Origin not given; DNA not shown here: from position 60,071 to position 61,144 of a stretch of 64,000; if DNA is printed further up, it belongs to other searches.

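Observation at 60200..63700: Strongly AT-rich island after dnaK carrying cassette-like small membrane/secreted hypothetical genes, each led by a repeated extended -10 promoter motif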

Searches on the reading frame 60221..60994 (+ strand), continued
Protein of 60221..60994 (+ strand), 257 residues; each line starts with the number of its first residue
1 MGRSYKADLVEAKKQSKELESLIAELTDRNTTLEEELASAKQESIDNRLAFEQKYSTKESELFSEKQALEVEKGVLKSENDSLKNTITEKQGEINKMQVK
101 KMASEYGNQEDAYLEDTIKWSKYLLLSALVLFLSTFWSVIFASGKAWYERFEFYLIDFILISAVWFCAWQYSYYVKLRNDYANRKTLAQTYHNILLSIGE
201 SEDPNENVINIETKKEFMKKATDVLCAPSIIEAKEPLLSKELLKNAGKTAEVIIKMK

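Call 55: search_solved_structures(query=A2, max_evalue=1)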
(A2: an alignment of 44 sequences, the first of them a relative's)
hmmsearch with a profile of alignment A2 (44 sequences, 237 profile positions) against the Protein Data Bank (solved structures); distinct sequences matched with E-value up to 1: 5.
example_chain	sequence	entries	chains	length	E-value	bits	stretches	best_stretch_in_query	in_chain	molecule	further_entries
9tlt_A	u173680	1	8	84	0.13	14.7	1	4-74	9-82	Sc-apCC-2-KLHL20-4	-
4zry_B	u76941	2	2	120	0.31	13.5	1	6-85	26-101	Keratin, type II cytoskeletal 1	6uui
6m8v_A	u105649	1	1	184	0.34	13.4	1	64-104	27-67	Flavin prenyltransferase UbiX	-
6h9l_A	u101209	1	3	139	0.62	12.5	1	21-89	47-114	Uncharacterized protein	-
6yrl_A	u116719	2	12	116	0.94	11.9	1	5-88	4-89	Centriole protein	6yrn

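Call 59: find_encoding_contigs(protein=P0031, flank=5000, max_places=2)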
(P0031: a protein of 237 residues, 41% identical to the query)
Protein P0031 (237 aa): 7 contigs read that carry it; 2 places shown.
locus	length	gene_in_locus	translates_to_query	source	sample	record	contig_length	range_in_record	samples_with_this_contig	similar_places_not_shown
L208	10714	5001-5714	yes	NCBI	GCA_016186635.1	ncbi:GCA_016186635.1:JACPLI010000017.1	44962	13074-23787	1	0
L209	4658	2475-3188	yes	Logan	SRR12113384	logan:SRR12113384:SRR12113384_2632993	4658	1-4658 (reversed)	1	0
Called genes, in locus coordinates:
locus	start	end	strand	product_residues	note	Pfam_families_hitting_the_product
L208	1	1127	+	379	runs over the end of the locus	PF13784:Fic_N, PF02661:Fic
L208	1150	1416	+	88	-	PF14213:DUF4325 (weak)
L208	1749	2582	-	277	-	PF01170:UPF0020 (faint), PF01555:N6_N4_Mtase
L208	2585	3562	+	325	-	PF09225:Endonuc-PvuII (weak)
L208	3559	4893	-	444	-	PF01726:LexA_DNA_bind, PF00717:Peptidase_S24, PF01170:UPF0020 (faint), PF01555:N6_N4_Mtase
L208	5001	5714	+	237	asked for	-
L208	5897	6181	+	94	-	-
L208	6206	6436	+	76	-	PF07927:HicA_toxin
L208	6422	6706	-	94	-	PF00657:Lipase_GDSL (weak), PF13472:Lipase_GDSL_2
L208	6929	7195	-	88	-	PF18898:DUF5654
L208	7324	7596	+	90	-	PF12840:HTH_20, PF01022:HTH_5, PF01047:MarR (weak), PF13412:HTH_24 (weak), PF25212:HVO_A0114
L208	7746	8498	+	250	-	PF04480:DUF559, PF18741:MTES_1575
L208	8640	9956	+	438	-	PF00270:DEAD, PF04851:ResIII, PF00271:Helicase_C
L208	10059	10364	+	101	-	-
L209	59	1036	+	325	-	PF09225:Endonuc-PvuII (weak)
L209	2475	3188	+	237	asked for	-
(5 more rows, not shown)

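Call 60: find_encoding_contigs(protein=P0034, flank=5000, max_places=2)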
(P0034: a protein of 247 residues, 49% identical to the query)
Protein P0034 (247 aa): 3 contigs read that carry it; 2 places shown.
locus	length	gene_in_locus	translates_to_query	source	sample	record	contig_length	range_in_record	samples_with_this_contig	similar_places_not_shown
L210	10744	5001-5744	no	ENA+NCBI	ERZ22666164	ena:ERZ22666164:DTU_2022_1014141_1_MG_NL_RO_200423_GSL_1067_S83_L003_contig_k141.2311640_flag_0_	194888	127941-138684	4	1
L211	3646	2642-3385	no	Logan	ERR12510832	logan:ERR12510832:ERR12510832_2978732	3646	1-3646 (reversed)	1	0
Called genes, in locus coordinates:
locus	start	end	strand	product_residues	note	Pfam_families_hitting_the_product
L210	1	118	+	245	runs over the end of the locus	-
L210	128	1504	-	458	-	PF00476:DNA_pol_A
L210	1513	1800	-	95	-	-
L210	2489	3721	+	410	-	-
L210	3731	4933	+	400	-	PF01180:DHO_dh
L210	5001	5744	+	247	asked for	-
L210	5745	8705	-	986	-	PF00580:UvrD-helicase, PF01443:Viral_helicase1 (faint), PF13245:AAA_19, PF13538:UvrD_C_2 (faint), PF13361:UvrD_C, PF12705:PDDEXK_1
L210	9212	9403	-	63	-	-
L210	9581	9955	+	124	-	-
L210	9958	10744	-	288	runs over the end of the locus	PF01509:TruB_N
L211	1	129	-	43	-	?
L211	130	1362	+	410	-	-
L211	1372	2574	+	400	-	PF01180:DHO_dh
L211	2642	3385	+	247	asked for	-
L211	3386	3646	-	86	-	?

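Call 61: find_encoding_contigs(protein=P0038, flank=5000, max_places=2)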
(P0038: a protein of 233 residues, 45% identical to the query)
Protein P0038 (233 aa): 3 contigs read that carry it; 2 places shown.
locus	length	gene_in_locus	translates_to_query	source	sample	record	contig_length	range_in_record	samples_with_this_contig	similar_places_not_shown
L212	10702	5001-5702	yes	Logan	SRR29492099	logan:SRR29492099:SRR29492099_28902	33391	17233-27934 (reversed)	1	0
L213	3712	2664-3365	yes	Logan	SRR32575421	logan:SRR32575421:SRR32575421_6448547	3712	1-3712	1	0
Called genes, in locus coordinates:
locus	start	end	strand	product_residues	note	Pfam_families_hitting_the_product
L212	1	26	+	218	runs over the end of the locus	PF01522:Polysacc_deac_1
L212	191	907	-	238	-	-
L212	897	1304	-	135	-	-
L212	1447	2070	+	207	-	PF02578:Cu-oxidase_4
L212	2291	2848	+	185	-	-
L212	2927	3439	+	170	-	PF09990:DUF2231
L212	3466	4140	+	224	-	-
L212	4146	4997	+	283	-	PF11127:YgaP-like_TM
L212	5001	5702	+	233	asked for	-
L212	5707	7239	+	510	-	PF01555:N6_N4_Mtase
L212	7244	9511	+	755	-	PF04851:ResIII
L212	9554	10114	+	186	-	PF10544:T5orf172, PF13455:MUG113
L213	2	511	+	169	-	?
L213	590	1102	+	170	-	PF09990:DUF2231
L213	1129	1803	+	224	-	-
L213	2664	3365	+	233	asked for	-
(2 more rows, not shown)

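Call 62: predict_structure(alignment_id=A2)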
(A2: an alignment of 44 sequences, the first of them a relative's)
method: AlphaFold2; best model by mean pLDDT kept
length: 257 residues; sequences in the alignment: 44
mean_pLDDT: 86.4   pTM: 0.55
mean pLDDT of the five models: 86.4, 86.4, 85.4, 84.2, 84.1
residues with pLDDT >= 90: 127; 70-90: 107; 50-70: 23; < 50: 0
segments of 3 or more residues with pLDDT < 50: none
pLDDT, mean of each block of 10 residues (from residue 1): 77 92 95 97 97 97 97 96 93 84 84 94 97 93 85 91 94 89 83 74 71 81 75 56 74 77
secondary structure, 60 per line:
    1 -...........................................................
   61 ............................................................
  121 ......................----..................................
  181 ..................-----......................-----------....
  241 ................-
elements in order: H2-142 H147-198 H204-225 H237-256

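Call 73: search_protein_families(library=pfam, alignment_id=A2, max_evalue=0.01)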
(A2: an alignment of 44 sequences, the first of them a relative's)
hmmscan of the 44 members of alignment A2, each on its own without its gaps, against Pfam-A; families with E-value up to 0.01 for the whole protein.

A. member 1, P0001 (257 aa): 1 family
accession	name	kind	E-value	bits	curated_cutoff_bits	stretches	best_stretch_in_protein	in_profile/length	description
PF12795.12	MscS_porin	-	0.0047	17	34.4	1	6-85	91-170/238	Mechanosensitive ion channel porin domain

B. families by the number of members that match (of 44 scanned): 27 families (the first 25 are shown)
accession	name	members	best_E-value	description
PF19658.4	DUF6161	7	7.2e-08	Family of unknown function (DUF6161)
PF20990.2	DUF2207_C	4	0.002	Predicted membrane protein (DUF2207) C-terminal domain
PF06365.17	CD34_antigen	3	0.0018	CD34/Podocalyxin family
PF00324.27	AA_permease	3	0.0019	Amino acid permease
PF09716.15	ETRAMP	2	0.0041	Malarial early transcribed membrane protein (ETRAMP)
PF18949.5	DUF5693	1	0.00075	Family of unknown function (DUF5693)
PF16716.10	BST2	1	0.00088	Bone marrow stromal antigen 2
PF18210.6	Knl1_RWD_C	1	0.00094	Knl1 RWD C-terminal domain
PF24357.1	TMD0_ABC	1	0.0014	ABC transporter TMD0 domain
PF09893.14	DUF2120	1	0.0015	Uncharacterized protein conserved in archaea (DUF2120)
PF14077.11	WD40_alt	1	0.0015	Alternative WD40 repeat motif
PF15821.10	DUF4709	1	0.0021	Domain of unknown function (DUF4709)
PF04791.21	LMBR1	1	0.0025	LMBR1-like membrane protein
PF01080.22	Presenilin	1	0.0032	Presenilin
PF04102.17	SlyX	1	0.0044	SlyX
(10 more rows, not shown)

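Call 74: predict_structure(alignment_id=A3)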
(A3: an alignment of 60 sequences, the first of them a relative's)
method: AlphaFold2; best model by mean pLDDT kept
length: 195 residues; sequences in the alignment: 60
mean_pLDDT: 93.2   pTM: 0.90
mean pLDDT of the five models: 93.2, 93.1, 92.9, 92.9, 92.3
residues with pLDDT >= 90: 164; 70-90: 23; 50-70: 7; < 50: 1
segments of 3 or more residues with pLDDT < 50: none
pLDDT, mean of each block of 10 residues (from residue 1): 90 98 97 98 86 95 94 94 92 91 97 98 94 96 88 94 94 98 92 61
secondary structure, 60 per line:
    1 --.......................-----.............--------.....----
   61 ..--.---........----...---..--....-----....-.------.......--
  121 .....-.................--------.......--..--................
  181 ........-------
elements in order: H3-25 H31-43 H52-56 H69-76 E91-94 E100-103 H114-118 E121-125 E127-130 H131-143 H152-158 H167-188

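Call 81: find_related_loci(query=A2, collection=viral_contigs, flank=4000)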
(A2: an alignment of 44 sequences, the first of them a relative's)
Query A2 (257 aa) in viral_contigs; peptide patterns used: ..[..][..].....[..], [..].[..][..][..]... (x = any residue, [..] = any of these).
112 stretches matched a pattern, but none encodes a relative of the query by tblastn (E <= 1e-3).

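Call 84: search_solved_structures(query=A3, max_evalue=10)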
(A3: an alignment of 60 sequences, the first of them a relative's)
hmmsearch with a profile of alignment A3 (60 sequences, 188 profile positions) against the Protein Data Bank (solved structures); distinct sequences matched with E-value up to 10: 1.
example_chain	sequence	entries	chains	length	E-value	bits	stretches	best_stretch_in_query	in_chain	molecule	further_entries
6elq_X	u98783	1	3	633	1.6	11.5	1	122-154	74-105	Carbon Monoxide Dehydrogenase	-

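Call 117: fold_search(model_id=the predicted structure, library=pdb)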
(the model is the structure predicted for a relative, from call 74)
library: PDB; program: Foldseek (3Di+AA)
matches with E <= 10: 94; with E <= 0.001: 0
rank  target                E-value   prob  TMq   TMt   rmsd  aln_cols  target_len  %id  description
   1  9i4t_B                6.9e-01  0.03  0.15  0.08  18.1       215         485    7  Photosystem II from Arabidopsis thaliana (released 2026-03-25)
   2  8bd3_B                9.3e-01  0.02  0.15  0.08  18.7       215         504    7  Cryo-EM structure of the Photosystem II - LHCII supercomplex from Chlorella ohadi (released 2023-08-09)
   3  4pbu_B                1.1e+00  0.03  0.17  0.09  18.4       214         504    7  Serial Time-resolved crystallography of Photosystem II using a femtosecond X-ray laser The S1 state (released 2014-07-16)
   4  4pj0_B                1.2e+00  0.02  0.15  0.08  18.6       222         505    8  Structure of T.elongatus Photosystem II, rows of dimers crystal packing (released 2014-10-22)
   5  6wj6_B                1.2e+00  0.02  0.15  0.09  19.4       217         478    7  Cryo-EM structure of apo-Photosystem II from Synechocystis sp. PCC 6803 (released 2020-08-26)
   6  8c29_B                1.4e+00  0.02  0.15  0.09  18.5       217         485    8  Cryo-EM structure of photosystem II C2S2 supercomplex from Norway spruce (Picea abies) at 2.8 Angstrom resolution (released 2023-07-26)
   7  4il6_B                1.7e+00  0.02  0.16  0.09  18.5       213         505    7  Structure of Sr-substituted photosystem II (released 2013-03-06)
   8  4fby_B                1.7e+00  0.01  0.16  0.08  18.6       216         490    7  fs X-ray diffraction of Photosystem II (released 2012-06-20)
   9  5b66_b                1.8e+00  0.02  0.15  0.08  18.3       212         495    8  Crystal structure analysis of Photosystem II complex (released 2017-02-01)
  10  7n8o_B                1.9e+00  0.02  0.17  0.09  18.1       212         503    8  High-resolution structure of photosystem II from the mesophilic cyanobacterium, Synechocystis sp. PCC 6803 (released 2021-12-29)
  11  9is4_b                1.9e+00  0.01  0.15  0.08  18.3       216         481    5  Cryo-EM structure of a TEF30-associated intermediate C2S-type PSII-LHCII supercomplex from Chlamydomonas reinhardtii (released 2025-05-21)
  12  4pj0_b                2.0e+00  0.02  0.16  0.09  18.7       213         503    7  Structure of T.elongatus Photosystem II, rows of dimers crystal packing (released 2014-10-22)
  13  3kzi_B                2.0e+00  0.01  0.15  0.08  18.6       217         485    7  Crystal Structure of Monomeric Form of Cyanobacterial Photosystem II (released 2010-06-16)
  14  5h2f_b                2.1e+00  0.02  0.17  0.09  18.1       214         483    8  Crystal structure of the PsbM-deletion mutant of photosystem II (released 2017-03-22)
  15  3k9y_A                2.1e+00  0.01  0.13  0.08  19.5       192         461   15  Crystal structure of rat mitochondrial P450 24A1 S57D in complex with CYMAL-5 (released 2009-12-15)
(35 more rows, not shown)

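Call 120: search_protein_families(library=pfam, proteins=[L203:7085-7603:+, L203:7736-8458:+, L203:8805-9695:+, L002:675-1331:+, L006:1266-1616:+, L012:6178-6759:+, L012:6806-7330:+, L021:4388-4837:+, L021:4918-6132:+, L204:6716-9385:+], max_evalue=0.01)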
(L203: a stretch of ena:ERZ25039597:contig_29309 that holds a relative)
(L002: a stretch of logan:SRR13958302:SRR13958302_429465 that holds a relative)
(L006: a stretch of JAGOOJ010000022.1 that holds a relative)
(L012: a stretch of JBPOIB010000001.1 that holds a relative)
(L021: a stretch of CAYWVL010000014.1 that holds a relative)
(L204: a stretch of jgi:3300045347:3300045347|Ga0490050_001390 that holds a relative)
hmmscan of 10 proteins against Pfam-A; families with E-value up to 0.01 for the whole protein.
L203:7085-7603:+ (172 aa): 0 families

L203:7736-8458:+ (240 aa): 0 families

L203:8805-9695:+ (296 aa): 0 families

L002:675-1331:+ (218 aa): 0 families

L006:1266-1616:+ (116 aa): 0 families

L012:6178-6759:+ (193 aa): 0 families

L012:6806-7330:+ (174 aa): 0 families

L021:4388-4837:+ (149 aa): 1 family
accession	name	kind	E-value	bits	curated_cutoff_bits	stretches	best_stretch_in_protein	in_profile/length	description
PF19346.4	DUF5924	-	0.0017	18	27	1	17-87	171-241/259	Family of unknown function (DUF5924)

L021:4918-6132:+ (404 aa): 0 families

L204:6716-9385:+ (889 aa): 0 families

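Call 121: search_protein_families(library=padloc, proteins=[L203:7085-7603:+, L203:7736-8458:+, L203:8805-9695:+, L002:675-1331:+, L003:1982-3340:+, L015:1439-2863:+, L007:8141-8677:+, L008:1475-2266:+, L028:4154-4753:+, L204:6716-9385:+], max_evalue=0.01)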
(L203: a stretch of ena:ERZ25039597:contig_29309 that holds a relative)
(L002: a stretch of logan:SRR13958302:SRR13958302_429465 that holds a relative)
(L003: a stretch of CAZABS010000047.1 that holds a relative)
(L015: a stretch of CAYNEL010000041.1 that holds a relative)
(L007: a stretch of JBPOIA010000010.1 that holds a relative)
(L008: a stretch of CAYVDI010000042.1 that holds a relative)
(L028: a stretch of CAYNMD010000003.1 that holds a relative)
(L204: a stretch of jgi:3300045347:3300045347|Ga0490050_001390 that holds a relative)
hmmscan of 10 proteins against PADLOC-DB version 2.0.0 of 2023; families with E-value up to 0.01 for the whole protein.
L203:7085-7603:+ (172 aa): 0 families

L203:7736-8458:+ (240 aa): 0 families

L203:8805-9695:+ (296 aa): 1 family
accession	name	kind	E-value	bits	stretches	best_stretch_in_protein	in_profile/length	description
PDLC01439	typeIV_DinG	-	0.0027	14.4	1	31-230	224-377/575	CAS-IV-A; associated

L002:675-1331:+ (218 aa): 0 families

L003:1982-3340:+ (452 aa): 8 families
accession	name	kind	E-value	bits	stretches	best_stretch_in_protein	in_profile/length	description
PDLC02210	QatA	-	3.1e-19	66.9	2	165-247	204-281/593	-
PDLC02361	PifA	-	2.6e-15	54.1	2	17-62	14-61/720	PifA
PDLC02209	QatA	-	1.1e-14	52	2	165-247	203-285/646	-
PDLC04959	PDC-S20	-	5.6e-12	43.9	1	165-264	186-281/464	-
PDLC04957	PDC-S20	-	1.5e-08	32.5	1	167-243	185-255/446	-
PDLC04958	PDC-S20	-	2.2e-05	22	0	167-238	177-249/458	-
PDLC04956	PDC-S20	-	8.7e-05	20.1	1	167-246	183-255/450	-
PDLC04140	mad8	-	0.0058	14.2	0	44-75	30-63/314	mads_8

L015:1439-2863:+ (474 aa): 0 families

L007:8141-8677:+ (178 aa): 0 families

L008:1475-2266:+ (263 aa): 0 families

L028:4154-4753:+ (199 aa): 0 families

L204:6716-9385:+ (889 aa): 0 families
